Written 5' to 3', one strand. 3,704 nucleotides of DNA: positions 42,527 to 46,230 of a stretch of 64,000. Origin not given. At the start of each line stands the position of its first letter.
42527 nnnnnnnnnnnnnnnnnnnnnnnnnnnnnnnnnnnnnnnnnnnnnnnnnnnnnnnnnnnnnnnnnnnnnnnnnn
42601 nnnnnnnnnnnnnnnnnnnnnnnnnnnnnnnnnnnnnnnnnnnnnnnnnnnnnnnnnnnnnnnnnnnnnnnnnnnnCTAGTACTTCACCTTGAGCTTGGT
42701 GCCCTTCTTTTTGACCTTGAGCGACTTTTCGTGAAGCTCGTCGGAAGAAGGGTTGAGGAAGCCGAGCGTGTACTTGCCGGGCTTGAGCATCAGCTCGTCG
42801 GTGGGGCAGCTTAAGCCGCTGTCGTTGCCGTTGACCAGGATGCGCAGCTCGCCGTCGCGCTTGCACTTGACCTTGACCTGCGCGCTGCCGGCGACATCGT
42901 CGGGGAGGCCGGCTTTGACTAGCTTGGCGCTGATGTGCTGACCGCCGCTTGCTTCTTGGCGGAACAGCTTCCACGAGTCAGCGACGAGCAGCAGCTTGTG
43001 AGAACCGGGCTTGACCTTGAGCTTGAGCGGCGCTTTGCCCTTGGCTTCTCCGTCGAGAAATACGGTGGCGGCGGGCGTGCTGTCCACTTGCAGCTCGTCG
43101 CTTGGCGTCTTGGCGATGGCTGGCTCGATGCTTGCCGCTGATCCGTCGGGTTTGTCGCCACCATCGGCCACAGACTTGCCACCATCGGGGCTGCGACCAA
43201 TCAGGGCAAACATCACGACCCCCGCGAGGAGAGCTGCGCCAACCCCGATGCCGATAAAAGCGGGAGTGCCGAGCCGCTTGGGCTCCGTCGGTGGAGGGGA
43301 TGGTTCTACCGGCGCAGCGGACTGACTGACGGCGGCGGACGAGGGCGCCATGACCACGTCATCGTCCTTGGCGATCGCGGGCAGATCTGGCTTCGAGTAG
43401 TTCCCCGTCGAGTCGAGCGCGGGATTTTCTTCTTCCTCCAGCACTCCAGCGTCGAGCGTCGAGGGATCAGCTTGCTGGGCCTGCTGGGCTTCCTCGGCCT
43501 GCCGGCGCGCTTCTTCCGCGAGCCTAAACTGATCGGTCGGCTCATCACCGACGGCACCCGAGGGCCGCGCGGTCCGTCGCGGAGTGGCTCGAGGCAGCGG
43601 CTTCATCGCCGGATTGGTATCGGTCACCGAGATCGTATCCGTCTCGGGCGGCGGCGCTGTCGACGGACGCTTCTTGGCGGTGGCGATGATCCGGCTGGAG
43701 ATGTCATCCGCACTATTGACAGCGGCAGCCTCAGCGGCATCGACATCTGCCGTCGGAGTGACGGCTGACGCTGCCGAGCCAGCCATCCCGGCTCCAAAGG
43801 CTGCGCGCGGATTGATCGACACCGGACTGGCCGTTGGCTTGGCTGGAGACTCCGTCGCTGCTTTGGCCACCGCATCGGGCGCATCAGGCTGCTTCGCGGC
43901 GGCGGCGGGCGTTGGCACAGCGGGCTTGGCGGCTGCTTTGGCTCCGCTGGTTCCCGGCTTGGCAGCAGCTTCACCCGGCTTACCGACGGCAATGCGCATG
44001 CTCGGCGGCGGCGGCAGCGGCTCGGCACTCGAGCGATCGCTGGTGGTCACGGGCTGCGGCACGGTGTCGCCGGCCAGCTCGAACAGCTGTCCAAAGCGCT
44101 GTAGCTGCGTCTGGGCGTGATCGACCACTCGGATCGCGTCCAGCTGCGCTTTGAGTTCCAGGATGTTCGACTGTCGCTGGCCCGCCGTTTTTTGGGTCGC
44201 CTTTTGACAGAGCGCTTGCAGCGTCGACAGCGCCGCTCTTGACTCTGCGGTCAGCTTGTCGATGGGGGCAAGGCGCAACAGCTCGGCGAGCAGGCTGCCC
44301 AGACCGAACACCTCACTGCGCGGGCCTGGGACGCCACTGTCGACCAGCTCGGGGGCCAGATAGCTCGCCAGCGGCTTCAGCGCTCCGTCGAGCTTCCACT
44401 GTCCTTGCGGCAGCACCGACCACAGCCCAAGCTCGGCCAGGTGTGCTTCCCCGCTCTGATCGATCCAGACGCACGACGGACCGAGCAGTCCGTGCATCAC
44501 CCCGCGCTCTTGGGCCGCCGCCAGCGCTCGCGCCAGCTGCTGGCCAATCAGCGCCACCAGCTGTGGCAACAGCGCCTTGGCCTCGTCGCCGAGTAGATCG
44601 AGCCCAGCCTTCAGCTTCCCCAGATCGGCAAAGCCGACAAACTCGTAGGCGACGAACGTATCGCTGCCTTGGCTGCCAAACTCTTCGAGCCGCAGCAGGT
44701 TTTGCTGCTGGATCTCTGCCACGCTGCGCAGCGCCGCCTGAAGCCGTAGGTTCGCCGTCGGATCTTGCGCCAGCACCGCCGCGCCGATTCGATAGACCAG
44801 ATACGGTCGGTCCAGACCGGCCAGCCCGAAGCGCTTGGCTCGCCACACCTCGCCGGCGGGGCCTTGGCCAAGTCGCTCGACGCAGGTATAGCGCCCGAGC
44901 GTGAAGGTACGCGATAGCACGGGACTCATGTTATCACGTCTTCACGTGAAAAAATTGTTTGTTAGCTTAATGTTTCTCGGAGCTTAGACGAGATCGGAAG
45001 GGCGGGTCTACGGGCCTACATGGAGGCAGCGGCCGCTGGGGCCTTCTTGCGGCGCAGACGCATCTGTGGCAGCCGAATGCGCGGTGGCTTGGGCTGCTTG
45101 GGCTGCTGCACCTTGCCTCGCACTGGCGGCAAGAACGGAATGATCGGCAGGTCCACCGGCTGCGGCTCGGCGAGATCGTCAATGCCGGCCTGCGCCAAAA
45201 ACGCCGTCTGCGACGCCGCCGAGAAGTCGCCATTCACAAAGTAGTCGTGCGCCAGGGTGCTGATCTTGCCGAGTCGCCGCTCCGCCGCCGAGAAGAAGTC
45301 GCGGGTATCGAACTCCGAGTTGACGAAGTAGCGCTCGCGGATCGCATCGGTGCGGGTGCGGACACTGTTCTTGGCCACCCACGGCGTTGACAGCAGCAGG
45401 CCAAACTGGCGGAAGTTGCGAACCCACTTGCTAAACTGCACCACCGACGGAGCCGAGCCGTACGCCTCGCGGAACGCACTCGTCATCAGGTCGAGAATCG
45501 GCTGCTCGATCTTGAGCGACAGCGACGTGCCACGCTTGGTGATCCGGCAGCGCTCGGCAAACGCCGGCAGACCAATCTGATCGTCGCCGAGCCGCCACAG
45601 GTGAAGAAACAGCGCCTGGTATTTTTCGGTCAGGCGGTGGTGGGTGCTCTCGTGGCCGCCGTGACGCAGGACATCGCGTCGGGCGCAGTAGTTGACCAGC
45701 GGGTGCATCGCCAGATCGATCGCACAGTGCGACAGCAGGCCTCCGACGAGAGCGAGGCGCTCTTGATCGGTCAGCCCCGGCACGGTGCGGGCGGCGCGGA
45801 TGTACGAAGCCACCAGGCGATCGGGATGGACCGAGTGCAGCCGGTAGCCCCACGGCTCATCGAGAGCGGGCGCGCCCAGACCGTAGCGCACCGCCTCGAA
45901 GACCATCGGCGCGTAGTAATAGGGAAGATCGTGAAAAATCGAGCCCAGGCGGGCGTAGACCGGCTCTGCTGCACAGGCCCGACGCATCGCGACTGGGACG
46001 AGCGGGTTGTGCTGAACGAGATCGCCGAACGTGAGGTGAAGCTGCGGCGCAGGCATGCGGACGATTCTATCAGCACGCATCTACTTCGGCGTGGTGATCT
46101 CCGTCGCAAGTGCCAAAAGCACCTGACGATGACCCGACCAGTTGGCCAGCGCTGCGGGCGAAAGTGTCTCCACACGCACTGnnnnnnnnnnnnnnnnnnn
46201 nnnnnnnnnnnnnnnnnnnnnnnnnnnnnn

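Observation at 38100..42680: Four-domain ElbD-like enzyme (acyl reductase - AMP ligase - ACP - AGPAT), the myxobacterial ether-lipid synthase architecture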

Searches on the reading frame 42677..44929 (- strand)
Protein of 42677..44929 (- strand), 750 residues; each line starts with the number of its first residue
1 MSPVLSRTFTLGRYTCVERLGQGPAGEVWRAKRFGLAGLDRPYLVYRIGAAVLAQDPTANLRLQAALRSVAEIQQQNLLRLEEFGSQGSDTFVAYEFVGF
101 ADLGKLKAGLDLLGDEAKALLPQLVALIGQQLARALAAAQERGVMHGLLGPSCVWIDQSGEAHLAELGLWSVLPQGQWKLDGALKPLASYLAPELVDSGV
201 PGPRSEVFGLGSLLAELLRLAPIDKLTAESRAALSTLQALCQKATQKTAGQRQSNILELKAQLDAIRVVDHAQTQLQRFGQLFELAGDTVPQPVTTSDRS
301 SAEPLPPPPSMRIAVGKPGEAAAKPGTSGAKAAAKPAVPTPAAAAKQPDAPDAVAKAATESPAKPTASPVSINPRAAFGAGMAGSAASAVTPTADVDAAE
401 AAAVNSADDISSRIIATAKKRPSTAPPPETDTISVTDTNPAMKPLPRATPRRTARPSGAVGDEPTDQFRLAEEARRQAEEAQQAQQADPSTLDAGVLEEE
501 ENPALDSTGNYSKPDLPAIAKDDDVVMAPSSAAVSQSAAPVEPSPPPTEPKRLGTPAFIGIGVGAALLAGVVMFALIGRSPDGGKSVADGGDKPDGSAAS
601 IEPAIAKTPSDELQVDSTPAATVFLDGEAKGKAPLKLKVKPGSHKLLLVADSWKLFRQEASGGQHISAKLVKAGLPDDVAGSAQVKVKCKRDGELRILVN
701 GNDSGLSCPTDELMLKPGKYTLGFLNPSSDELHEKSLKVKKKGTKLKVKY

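Call 9: search_protein_families(library=pfam, proteins=[window:42677-44929:-], max_evalue=0.001)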
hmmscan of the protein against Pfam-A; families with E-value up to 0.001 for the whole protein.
window:42677-44929:- (750 aa): 3 families
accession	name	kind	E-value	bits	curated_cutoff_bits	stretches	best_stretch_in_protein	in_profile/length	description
PF00069.31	Pkinase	-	2.9e-08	33.8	31.7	1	61-244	43-220/263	Protein kinase domain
PF07714.23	PK_Tyr_Ser-Thr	-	2.2e-07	30.9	23.1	1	17-244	4-224/258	Protein tyrosine and serine/threonine kinase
PF08308.17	PEGA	-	4.2e-07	30.2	20.8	1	612-658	3-51/71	PEGA domain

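Call 10: search_protein_families(library=ncbifam, proteins=[window:42677-44929:-], max_evalue=0.001)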
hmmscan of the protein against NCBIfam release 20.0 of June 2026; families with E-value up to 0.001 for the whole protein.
window:42677-44929:- (750 aa): 5 families
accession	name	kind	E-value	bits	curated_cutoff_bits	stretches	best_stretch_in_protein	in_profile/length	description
NF033483.0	PknB_PASTA_kin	equivalog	4.7e-13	49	450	1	12-218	7-202/563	Stk1 family PASTA domain-containing Ser/Thr kinase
NF052427.1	StpK7MSMEG_1200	equivalog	2.1e-12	46.3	900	1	10-218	5-203/601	serine/threonine protein kinase StpK7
NF047741.1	antiphage_MADS6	equivalog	1.1e-10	40.7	460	1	10-290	187-468/612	methylation-associated defense system protein kinase MAD6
NF040671.1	PLuB_AAA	exception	7.9e-06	23.5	999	1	60-242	49-218/1256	PLuB system helicase-like protein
NF033442.0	BREX_PglW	equivalog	0.00018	19.4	990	0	7-266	199-486/1391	BREX system serine/threonine kinase PglW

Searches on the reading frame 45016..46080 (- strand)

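Call 9: search_protein_families(library=pfam, proteins=[window:45016-46080:-], max_evalue=0.001)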
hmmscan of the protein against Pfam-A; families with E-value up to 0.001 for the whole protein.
window:45016-46080:- (354 aa): 1 family
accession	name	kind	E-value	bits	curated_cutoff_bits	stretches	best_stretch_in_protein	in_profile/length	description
PF00882.24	Zn_dep_PLPC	-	9.8e-05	22.8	26.8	1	29-159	17-124/167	Zinc dependent phospholipase C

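Call 10: search_protein_families(library=ncbifam, proteins=[window:45016-46080:-], max_evalue=0.001)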
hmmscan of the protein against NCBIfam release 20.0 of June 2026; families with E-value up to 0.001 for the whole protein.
window:45016-46080:- (354 aa): 0 families
